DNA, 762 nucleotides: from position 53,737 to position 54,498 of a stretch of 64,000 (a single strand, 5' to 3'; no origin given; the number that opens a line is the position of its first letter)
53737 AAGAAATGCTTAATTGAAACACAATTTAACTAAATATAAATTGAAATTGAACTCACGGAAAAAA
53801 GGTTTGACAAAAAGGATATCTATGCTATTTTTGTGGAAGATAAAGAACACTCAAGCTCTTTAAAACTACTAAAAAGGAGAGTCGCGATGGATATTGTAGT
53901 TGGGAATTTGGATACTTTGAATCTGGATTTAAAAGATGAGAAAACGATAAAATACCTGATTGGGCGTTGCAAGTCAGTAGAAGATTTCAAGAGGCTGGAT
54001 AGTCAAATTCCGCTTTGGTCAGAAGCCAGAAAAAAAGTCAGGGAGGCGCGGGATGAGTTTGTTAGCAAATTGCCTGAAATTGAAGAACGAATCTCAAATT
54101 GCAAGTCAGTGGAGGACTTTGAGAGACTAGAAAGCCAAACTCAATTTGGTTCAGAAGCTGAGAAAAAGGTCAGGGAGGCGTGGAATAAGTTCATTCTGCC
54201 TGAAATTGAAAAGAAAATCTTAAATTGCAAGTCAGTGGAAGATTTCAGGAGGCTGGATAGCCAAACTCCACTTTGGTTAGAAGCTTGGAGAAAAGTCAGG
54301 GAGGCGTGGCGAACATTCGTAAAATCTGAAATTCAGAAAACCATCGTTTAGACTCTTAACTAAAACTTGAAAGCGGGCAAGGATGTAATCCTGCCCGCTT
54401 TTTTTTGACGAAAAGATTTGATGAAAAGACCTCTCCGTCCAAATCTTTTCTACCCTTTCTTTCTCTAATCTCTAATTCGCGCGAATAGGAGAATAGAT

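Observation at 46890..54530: Three-member paralogous family of Cys-containing 37-aa-repeat proteins with conserved promoter, terminator and palindromic tail; one copy frameshifted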

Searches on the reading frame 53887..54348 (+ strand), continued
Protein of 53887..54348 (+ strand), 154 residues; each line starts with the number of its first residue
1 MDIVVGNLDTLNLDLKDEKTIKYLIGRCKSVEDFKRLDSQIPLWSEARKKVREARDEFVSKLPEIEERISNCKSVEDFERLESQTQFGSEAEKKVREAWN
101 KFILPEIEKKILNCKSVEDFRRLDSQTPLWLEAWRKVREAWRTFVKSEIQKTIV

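Call 79: fold_search(model_id=the predicted structure, library=pdb)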
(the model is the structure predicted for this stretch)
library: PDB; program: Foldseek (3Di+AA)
matches with E <= 10: 184; with E <= 0.001: 0
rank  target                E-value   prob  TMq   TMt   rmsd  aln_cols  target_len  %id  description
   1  9r2i_B                5.5e-01  0.14  0.20  0.14  18.6       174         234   16  Cryo-EM structure of the complex CDK16:CCNY:14-3-3 (released 2026-03-25)
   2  2bq0_B                6.1e-01  0.16  0.21  0.16  20.4       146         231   12  14-3-3 Protein Beta (Human) (released 2005-05-06)
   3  8eq8_B                7.5e-01  0.13  0.20  0.14  20.1       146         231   12  The crystal structure of 14-3-3 Beta containing 3-nitrotyrosine at position Y130 (released 2023-01-25)
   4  9r2i_A                7.9e-01  0.12  0.18  0.12  18.7       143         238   15  Cryo-EM structure of the complex CDK16:CCNY:14-3-3 (released 2026-03-25)
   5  6fnb_B                1.1e+00  0.12  0.20  0.15  19.2       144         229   12  Mono- and bivalent 14-3-3 inhibitors for characterizing supramolecular lysine-PEG interactions in proteins (released 2018-07-04)
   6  8bvq_D                1.2e+00  0.18  0.28  0.22  12.4       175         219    9  E. coli BAM complex (BamABCDE) bound to darobactin B (released 2023-05-24)
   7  5d2d_B                1.2e+00  0.09  0.18  0.14  18.6       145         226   12  Crystal structure of human 14-3-3 zeta in complex with CFTR R-domain peptide pS753-pS768 (released 2016-03-16)
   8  6fnb_A                1.3e+00  0.11  0.20  0.15  19.2       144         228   12  Mono- and bivalent 14-3-3 inhibitors for characterizing supramolecular lysine-PEG interactions in proteins (released 2018-07-04)
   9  4f7r_A                1.4e+00  0.09  0.21  0.15  17.9       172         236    8  Crystal structure of 14-3-3 protein from Giardia intestinalis (released 2013-05-22)
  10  9ci3_C                1.4e+00  0.11  0.20  0.14  18.9       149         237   17  Structure of the LRRK2/14-3-3 complex (released 2025-09-03)
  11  5ctq_A                1.4e+00  0.09  0.21  0.08  14.8       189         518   13  Crystal structure of human SART3/TIP110 half-a TPR (HAT) domain (released 2016-04-27)
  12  5yqg_A                1.5e+00  0.11  0.22  0.16  18.6       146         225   17  The structure of 14-3-3 and pNumb peptide (released 2018-02-07)
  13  6vfk_B                1.5e+00  0.08  0.17  0.11  19.1       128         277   13  De novo designed tetrahedral nanoparticle T33_dn10 displaying 4 copies of BG505-SOSIP trimer on the surface (released 2020-07-22)
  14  6bqt_H                1.8e+00  0.08  0.20  0.16  18.9       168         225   11  Complex of 14-3-3 theta with an IRSp53 peptide doubly-phosphorylated at T340 and T360 (released 2018-12-05)
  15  6gaz_Aa               2.0e+00  0.08  0.21  0.13  12.5       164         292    8  Unique features of mammalian mitochondrial translation initiation revealed by cryo-EM. This file contains the 28S rib (released 2018-08-08)
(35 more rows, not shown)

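Call 84: search_protein_families(library=padloc, proteins=[window:53887-54348:+, P0002], max_evalue=1)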
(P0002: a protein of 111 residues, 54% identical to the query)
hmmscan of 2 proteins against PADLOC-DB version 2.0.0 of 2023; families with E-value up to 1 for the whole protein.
window:53887-54348:+ (154 aa): 0 families

P0002 (111 aa): 0 families

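Call 85: search_dna_similar(query=window:53887-54348:+, collection=phages, mode=protein, max_evalue=0.01, max_rows=10)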
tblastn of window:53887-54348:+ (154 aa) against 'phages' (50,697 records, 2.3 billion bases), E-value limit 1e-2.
No match.

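Call 86: search_dna_similar(query=window:53887-54348:+, collection=plasmids, mode=protein, max_evalue=0.01, max_rows=10)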
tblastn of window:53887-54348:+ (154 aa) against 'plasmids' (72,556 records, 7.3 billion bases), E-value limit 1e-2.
No match.
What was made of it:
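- There is no phage or plasmid homologue (calls 85, 86).
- Tried and rejected: tblastn against phages and plasmids found nothing (calls 85, 86).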

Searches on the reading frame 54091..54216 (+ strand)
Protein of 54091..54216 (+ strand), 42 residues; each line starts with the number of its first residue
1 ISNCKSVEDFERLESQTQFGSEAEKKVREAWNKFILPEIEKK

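Call 32: search_protein_representatives(alignment_id=A3)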
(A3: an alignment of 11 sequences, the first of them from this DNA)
Query: 11 sequences, 42 profile positions. Proteins with E-value up to 0.001 (for the whole library): 11; up to 1e-10: 3; up to 1e-30: 2. The best 11 are listed.
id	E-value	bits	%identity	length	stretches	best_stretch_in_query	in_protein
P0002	7.1e-48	176.2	-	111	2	1-42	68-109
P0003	1.3e-40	153.0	-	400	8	1-41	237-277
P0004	2.2e-18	81.8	-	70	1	1-42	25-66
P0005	3.0e-08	49.4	-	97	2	3-39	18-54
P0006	8.4e-08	48.0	-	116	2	1-41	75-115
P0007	1.0e-06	44.5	-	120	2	4-39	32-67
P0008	2.3e-06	43.4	-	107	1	1-41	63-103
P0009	3.2e-05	39.8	-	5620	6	7-24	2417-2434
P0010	1.5e-04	37.6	-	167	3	1-37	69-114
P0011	4.3e-04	36.1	-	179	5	26-40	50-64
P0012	9.7e-04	35.0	-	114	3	20-37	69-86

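Call 37: find_homologous_proteins(query=A4, max_evalue=0.1)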
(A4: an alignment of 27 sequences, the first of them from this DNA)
Query A4 (27 sequences): 24 candidates shared short words with the query, none scored E <= 0.1.
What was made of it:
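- Tried and rejected: The word-index homology search with the unit alignment returned nothing, because the query was too short (call 37).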

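Call 40: find_encoding_contigs(protein=P0010, flank=5000, max_places=3)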
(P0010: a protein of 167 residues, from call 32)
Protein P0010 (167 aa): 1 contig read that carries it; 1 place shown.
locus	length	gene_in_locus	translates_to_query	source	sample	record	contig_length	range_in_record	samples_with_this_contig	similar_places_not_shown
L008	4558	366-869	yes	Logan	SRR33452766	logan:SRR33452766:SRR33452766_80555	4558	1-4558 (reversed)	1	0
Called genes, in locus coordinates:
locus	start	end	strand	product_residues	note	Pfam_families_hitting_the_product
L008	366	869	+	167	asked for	-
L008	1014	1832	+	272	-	PF01256:Carb_kinase, PF02110:HK, PF08543:Phos_pyr_kin (weak)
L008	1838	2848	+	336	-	PF00389:2-Hacid_dh, PF02826:2-Hacid_dh_C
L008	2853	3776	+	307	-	PF00070:Pyr_redox (faint), PF00890:FAD_binding_2 (faint), PF01134:GIDA (faint), PF03486:HI0933_like (faint), PF07992:Pyr_redox_2, PF13738:Pyr_redox_3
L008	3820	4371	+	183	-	PF04011:LemA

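Call 41: find_encoding_contigs(protein=P0004, flank=5000, max_places=3)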
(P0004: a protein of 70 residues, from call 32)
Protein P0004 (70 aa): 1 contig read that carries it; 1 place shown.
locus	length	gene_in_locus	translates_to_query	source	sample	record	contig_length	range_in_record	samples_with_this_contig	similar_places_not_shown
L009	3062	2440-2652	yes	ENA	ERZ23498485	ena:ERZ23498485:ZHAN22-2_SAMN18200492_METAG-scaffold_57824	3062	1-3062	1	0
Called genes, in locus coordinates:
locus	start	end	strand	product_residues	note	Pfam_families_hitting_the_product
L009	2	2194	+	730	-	?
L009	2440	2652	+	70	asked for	-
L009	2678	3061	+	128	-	?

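Call 42: find_encoding_contigs(protein=P0007, flank=5000, max_places=3)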
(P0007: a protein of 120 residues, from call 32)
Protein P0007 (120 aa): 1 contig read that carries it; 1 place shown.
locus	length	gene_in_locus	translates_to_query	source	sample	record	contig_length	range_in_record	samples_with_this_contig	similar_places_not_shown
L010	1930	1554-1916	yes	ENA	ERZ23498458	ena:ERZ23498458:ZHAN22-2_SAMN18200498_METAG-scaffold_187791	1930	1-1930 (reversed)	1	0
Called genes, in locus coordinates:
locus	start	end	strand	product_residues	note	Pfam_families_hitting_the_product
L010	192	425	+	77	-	-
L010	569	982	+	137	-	-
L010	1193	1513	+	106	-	-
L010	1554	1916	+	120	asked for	-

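Call 50: search_protein_families(library=pfam, proteins=[P0003, P0010, P0006, P0008, P0005, P0007], max_evalue=1)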
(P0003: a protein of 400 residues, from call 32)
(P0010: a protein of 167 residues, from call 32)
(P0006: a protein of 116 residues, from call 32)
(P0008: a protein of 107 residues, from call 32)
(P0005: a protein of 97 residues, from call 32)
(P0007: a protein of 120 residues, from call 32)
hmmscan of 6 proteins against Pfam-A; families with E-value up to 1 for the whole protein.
P0003 (400 aa): 3 families
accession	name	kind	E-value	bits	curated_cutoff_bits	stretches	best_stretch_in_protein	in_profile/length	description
PF18590.6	IMP2_N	-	0.00017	22.5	25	0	248-271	53-76/89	Immune Mapped Protein 2 (IMP2) N-terminal domain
PF07052.16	Hep_59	-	0.0009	20.3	22.7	1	50-92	7-48/103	Hepatocellular carcinoma-associated antigen 59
PF07862.16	Nif11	-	0.87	10.4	23.8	0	119-144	3-28/48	Nif11 domain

P0010 (167 aa): 2 families
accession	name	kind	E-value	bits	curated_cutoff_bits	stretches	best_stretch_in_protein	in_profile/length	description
PF21769.2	vRNAP_dom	-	0.0028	18.4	27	1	41-110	43-111/145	Virion DNA-directed RNA polymerase domain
PF21639.3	ORC5_lid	-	0.011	16.2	27.1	1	106-130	29-52/60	ORC5, lid domain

P0006 (116 aa): 2 families
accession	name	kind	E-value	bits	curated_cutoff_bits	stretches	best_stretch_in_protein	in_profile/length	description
PF01158.23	Ribosomal_L36e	-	0.049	14.3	27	1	64-113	33-82/96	Ribosomal protein L36e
PF01687.23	Flavokinase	-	0.22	12.2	19.6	1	51-97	73-119/124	Riboflavin kinase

P0008 (107 aa): 0 families

P0005 (97 aa): 0 families

P0007 (120 aa): 0 families
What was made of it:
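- On RiPP precursor (class I lanthipeptide / Nif11-leader type): The Nif11 Pfam hit is only E = 0.87, 10.4 bits against a cutoff of 23.8 (call 50).
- Closest known: Prochlorosin-type scattered RiPP precursor families and class I lanthipeptide leaders. Different: The Nif11 match is insignificant (call 50).
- There is a weak Nif11-domain similarity in P0003 (E = 0.87; call 50).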

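Call 83: search_solved_structures(query=A4, max_evalue=10)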
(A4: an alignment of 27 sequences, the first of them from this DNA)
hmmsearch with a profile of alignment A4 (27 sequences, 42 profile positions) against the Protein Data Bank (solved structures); distinct sequences matched with E-value up to 10: 6.
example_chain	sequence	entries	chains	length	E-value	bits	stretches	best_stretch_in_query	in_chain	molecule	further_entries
8ye6_B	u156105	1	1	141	0.03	17.5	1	1-21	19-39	A32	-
6eus_A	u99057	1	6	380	0.31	14.2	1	20-35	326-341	DcaP-like protein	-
5aff_C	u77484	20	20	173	0.81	12.9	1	11-29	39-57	RIBOSOMAL PROTEIN L11 | Putative ribosomal protein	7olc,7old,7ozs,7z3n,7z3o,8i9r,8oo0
9mdm_A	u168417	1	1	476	0.86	12.8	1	1-29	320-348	Bacterial Ig-like domain protein C0362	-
9arc_A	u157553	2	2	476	0.87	12.8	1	1-29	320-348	Bacterial Ig-like domain protein C0362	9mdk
9mdo_A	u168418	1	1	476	0.87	12.8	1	1-29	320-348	Bacterial Ig-like domain protein C0362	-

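Call 84: search_protein_families(library=padloc, proteins=[P0003, P0010], max_evalue=1)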
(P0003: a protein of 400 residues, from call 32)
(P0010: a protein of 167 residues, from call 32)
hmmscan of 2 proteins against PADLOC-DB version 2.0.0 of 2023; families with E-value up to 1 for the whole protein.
P0003 (400 aa): 0 families

P0010 (167 aa): 0 families
